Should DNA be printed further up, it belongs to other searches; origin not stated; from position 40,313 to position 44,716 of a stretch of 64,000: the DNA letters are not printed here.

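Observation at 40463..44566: Single 1367-aa polypeptide combining Wzy polymerase, a GT4 glycosyltransferase and the Wzx flippase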

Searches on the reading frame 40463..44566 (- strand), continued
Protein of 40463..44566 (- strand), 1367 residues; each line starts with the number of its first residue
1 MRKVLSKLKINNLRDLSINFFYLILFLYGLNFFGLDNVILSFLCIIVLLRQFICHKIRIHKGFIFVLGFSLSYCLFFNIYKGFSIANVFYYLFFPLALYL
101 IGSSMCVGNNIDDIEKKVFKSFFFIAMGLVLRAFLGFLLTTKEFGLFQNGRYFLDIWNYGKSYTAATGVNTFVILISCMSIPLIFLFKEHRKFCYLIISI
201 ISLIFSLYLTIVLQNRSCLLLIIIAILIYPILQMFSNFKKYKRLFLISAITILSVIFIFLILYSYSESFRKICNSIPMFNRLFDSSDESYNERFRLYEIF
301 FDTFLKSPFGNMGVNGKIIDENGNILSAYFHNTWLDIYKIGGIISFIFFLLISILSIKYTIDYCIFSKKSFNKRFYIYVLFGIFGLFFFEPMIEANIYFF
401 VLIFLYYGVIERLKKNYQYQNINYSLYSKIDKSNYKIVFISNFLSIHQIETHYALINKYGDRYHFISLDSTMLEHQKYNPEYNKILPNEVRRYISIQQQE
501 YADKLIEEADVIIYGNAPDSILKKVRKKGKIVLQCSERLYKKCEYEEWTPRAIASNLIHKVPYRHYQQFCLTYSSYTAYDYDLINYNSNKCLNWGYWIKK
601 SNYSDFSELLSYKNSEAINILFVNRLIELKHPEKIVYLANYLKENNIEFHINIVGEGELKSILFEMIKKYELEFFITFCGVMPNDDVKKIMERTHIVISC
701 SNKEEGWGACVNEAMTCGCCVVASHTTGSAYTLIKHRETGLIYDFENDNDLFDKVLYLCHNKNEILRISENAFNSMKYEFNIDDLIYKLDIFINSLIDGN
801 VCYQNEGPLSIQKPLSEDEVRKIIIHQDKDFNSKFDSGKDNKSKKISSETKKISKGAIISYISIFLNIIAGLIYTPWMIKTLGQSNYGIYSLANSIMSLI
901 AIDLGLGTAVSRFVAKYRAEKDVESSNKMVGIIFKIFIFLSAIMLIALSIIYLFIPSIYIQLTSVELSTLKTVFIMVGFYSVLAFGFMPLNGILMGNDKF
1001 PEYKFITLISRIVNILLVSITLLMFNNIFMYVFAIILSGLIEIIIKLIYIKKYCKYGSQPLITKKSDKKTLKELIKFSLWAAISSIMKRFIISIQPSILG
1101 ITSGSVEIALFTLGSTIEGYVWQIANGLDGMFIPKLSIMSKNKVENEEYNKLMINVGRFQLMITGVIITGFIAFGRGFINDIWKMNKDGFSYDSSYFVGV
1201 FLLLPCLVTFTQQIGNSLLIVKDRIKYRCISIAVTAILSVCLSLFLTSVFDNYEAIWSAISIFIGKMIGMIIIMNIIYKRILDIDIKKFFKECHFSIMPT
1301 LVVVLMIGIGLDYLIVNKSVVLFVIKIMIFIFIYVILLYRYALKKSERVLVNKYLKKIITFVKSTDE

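Call 29: find_related_loci(query=A1, collection=genome_contigs, flank=10000)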
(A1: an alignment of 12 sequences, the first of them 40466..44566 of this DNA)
Query A1 (1367 aa) in genome_contigs; peptide patterns used: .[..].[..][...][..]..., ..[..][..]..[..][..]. (x = any residue, [..] = any of these).
293 stretches matched a pattern; 242 encode a relative of the query (tblastn E <= 1e-3); the best 80 are kept; 80 distinct loci.
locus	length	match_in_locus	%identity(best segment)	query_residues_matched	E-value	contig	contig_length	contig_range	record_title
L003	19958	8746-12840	71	1-1367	0e+0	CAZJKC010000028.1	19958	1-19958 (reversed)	MAG TPA_asm: uncultured Staphylococcaceae bacterium isolate SRP225648_co1_349 genome assembly, contig: NODE_6532_length_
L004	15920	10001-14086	52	13-1366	0e+0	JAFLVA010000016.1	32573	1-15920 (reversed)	MAG: Erysipelotrichales bacterium isolate HAN093 Seq16, whole genome shotgun sequence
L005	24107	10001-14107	52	7-1366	0e+0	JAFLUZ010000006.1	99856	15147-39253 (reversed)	MAG: Erysipelotrichales bacterium isolate HAN092 Seq6, whole genome shotgun sequence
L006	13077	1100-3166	32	607-1348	2e-104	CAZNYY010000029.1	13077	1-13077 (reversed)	MAG TPA_asm: uncultured Oscillospiraceae bacterium isolate binchicken_co173_416 genome assembly, contig: NODE_16187_leng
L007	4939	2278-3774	40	851-1359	4e-104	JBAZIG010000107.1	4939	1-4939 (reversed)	MAG: Candidatus Paceibacterota bacterium isolate SO_2017_LW3_9 NODE_64012_length_4939_cov_0.703034_LW162_2017, whole gen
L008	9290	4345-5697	40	849-1308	1e-97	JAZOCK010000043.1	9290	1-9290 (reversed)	MAG: Congzhengia sp. isolate T1900044756_TS20190222.MAGScoT_cleanbin_000043 SGB_2282_k141_2045739, whole genome shotgun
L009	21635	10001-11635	36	816-1357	3e-97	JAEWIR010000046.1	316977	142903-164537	MAG: Bacteroidetes bacterium isolate OH_PBrB_115 k127_342021, whole genome shotgun sequence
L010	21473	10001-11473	39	849-1348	4e-94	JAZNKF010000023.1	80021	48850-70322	MAG: Acutalibacteraceae bacterium isolate T1900044677_TS20190143.MAGScoT_cleanbin_000009 SGB_1644_k141_190499, whole gen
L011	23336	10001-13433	38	436-1339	4e-93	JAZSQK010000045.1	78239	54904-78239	MAG: Acutalibacteraceae bacterium isolate T1900044543_TS20190009.MAGScoT_cleanbin_000007 SGB_91_k141_2932149, whole geno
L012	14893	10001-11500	37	850-1358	3e-93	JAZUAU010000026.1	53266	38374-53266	MAG: Acutalibacteraceae bacterium isolate T1900045319_YK20190008.MAGScoT_cleanbin_000008 SGB_6336_k141_967824, whole gen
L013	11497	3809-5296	36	845-1348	2e-93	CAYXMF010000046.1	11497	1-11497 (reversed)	MAG TPA_asm: uncultured Eubacteriales bacterium isolate SRP315200_co2_421 genome assembly, contig: NODE_7540_length_1149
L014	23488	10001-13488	37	430-1351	8e-93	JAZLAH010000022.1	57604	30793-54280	MAG: Candidatus Fimenecus sp. isolate T1900045079_TC20190073.MAGScoT_cleanbin_000018 SGB_4648_k141_1030588, whole genome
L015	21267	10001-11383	38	840-1309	6e-92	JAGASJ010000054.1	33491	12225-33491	MAG: Oscillospiraceae bacterium isolate RGIG8730 Water_deer_Colon-4__c164390, whole genome shotgun sequence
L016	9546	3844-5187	40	852-1308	1e-91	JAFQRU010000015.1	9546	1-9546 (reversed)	MAG: Clostridia bacterium isolate RGIG2092 Goat_Colon-3__c43160, whole genome shotgun sequence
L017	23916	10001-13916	34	436-1359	7e-92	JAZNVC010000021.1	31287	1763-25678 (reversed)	MAG: Acutalibacteraceae bacterium isolate T1900044792_TS20190258.MAGScoT_cleanbin_000003 SGB_2656_k141_573196, whole gen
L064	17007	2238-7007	32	21-1349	9e-75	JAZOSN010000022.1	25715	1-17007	MAG: Eubacteriales bacterium isolate T1900045543_YK20190237.MAGScoT_cleanbin_000030 SGB_7835_k141_3007893, whole genome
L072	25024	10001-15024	35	23-1309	4e-70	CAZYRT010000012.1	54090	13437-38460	MAG TPA_asm: uncultured Ruminococcus sp. isolate SRP315200_co1_870 genome assembly, contig: NODE_564_length_54090_cov_14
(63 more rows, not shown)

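Call 42: search_protein_families(library=pfam, proteins=[P0017, P0018, P0041, P0054, P0085, P0025, P0023], max_evalue=0.001)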
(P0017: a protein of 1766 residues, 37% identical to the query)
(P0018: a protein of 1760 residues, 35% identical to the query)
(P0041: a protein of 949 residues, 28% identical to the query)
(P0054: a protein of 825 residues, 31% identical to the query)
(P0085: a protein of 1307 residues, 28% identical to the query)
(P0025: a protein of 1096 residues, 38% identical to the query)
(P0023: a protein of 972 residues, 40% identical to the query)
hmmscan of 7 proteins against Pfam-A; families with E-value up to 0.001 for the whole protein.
P0017 (1766 aa): 7 families
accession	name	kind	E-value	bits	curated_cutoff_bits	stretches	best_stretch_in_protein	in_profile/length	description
PF00534.26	Glycos_transf_1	-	1.4e-44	152.1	26.4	2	595-753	15-170/172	Glycosyl transferases group 1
PF13692.12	Glyco_trans_1_4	-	9.7e-32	110.6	27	2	597-741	3-142/142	Glycosyl transferases group 1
PF01943.22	Polysacc_synt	-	1.8e-10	41.2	28.2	1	829-1087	3-247/274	Polysaccharide biosynthesis protein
PF04932.20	Wzy_C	-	4.3e-09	36.7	31.7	1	195-338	2-148/149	O-Antigen ligase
PF13439.12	Glyco_transf_4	-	8.5e-08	32.8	28.5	1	1373-1569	6-166/170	Glycosyltransferase Family 4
PF13524.12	Glyco_trans_1_2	-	0.00031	21.1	25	0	613-769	5-142/144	Glycosyl transferase-like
PF20706.3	GT4-conflict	-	0.00085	18.8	26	0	1647-1715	271-335/385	Family 4 Glycosyltransferase in conflict systems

P0018 (1760 aa): 4 families
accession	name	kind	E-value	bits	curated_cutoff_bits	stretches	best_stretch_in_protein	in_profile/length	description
PF00534.26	Glycos_transf_1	-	2.5e-38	131.8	26.4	2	598-754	13-168/172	Glycosyl transferases group 1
PF13692.12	Glyco_trans_1_4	-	2.3e-29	102.9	27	2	602-741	3-139/142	Glycosyl transferases group 1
PF01943.22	Polysacc_synt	-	2.6e-12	47.2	28.2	1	842-1091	12-247/274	Polysaccharide biosynthesis protein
PF04932.20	Wzy_C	-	5e-09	36.6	31.7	1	202-344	2-149/149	O-Antigen ligase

P0041 (949 aa): 3 families
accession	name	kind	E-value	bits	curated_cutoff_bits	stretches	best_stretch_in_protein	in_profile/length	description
PF00534.26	Glycos_transf_1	-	5.2e-27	94.9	26.4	1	167-326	10-169/172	Glycosyl transferases group 1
PF13692.12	Glyco_trans_1_4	-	2.4e-18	67.2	27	1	174-309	3-137/142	Glycosyl transferases group 1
PF20706.3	GT4-conflict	-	9.9e-07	28.5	26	1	165-345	190-370/385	Family 4 Glycosyltransferase in conflict systems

P0054 (825 aa): 4 families
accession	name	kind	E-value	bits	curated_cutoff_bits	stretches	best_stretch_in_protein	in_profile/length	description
PF00534.26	Glycos_transf_1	-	2.6e-28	99.2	26.4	1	615-773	11-170/172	Glycosyl transferases group 1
PF13692.12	Glyco_trans_1_4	-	7.1e-19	68.9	27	1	620-759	2-140/142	Glycosyl transferases group 1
PF04932.20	Wzy_C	-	0.00018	21.8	31.7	1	213-354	5-148/149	O-Antigen ligase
PF13524.12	Glyco_trans_1_2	-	0.00032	21.1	25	1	668-774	27-127/144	Glycosyl transferase-like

P0085 (1307 aa): 4 families
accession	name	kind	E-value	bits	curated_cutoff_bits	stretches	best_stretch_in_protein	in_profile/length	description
PF00534.26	Glycos_transf_1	-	6.7e-44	149.9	26.4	2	1126-1268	2-150/172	Glycosyl transferases group 1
PF13692.12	Glyco_trans_1_4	-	3.9e-30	105.4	27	2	1141-1244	3-110/142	Glycosyl transferases group 1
PF13439.12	Glyco_transf_4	-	4.8e-10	40.2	28.5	1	959-1117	2-169/170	Glycosyltransferase Family 4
PF20706.3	GT4-conflict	-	5.6e-06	26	26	0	1203-1241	274-312/385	Family 4 Glycosyltransferase in conflict systems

P0025 (1096 aa): 1 family
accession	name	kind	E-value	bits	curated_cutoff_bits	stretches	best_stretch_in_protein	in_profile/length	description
PF01943.22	Polysacc_synt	-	2.6e-11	43.9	28.2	1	586-867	4-272/274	Polysaccharide biosynthesis protein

P0023 (972 aa): 4 families
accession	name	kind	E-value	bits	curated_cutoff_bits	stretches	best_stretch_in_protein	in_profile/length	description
PF13692.12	Glyco_trans_1_4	-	1.3e-15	58.4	27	1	797-922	4-139/142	Glycosyl transferases group 1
PF00534.26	Glycos_transf_1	-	6.8e-15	55.5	26.4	1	787-933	7-166/172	Glycosyl transferases group 1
PF01943.22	Polysacc_synt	-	6.2e-09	36.1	28.2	1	34-274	21-247/274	Polysaccharide biosynthesis protein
PF13439.12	Glyco_transf_4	-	1.9e-07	31.7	28.5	1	631-772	56-167/170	Glycosyltransferase Family 4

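Call 60: find_encoding_contigs(protein=P0017, flank=8000, max_places=2)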
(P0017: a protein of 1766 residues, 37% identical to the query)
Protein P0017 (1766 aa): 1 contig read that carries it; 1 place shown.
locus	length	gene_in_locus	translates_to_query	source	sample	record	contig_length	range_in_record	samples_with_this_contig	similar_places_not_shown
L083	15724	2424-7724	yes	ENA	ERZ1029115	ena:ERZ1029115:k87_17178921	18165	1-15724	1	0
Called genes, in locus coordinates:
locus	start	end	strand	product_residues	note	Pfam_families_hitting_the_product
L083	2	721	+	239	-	?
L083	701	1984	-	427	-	-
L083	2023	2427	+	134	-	-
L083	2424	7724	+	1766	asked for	PF04932:Wzy_C, PF00534:Glycos_transf_1, PF13692:Glyco_trans_1_4, PF01943:Polysacc_synt, PF13439:Glyco_transf_4 (weak), PF00534:Glycos_transf_1, PF13692:Glyco_trans_1_4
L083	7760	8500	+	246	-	PF00535:Glycos_transf_2, PF10111:Glyco_tranf_2_2, PF13641:Glyco_tranf_2_3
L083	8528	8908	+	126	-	-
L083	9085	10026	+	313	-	PF08878:HamA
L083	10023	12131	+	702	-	PF04851:ResIII, PF00270:DEAD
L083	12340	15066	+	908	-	PF05970:PIF1 (weak), PF09848:SLFN-g3_helicase (faint), PF13086:AAA_11 (faint), PF13245:AAA_19, PF13479:AAA_24 (weak), PF13604:AAA_30, PF01443:Viral_helicase1, PF13538:UvrD_C_2, +1 more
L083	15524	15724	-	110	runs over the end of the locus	-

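Call 61: find_encoding_contigs(protein=P0021, flank=8000, max_places=2)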
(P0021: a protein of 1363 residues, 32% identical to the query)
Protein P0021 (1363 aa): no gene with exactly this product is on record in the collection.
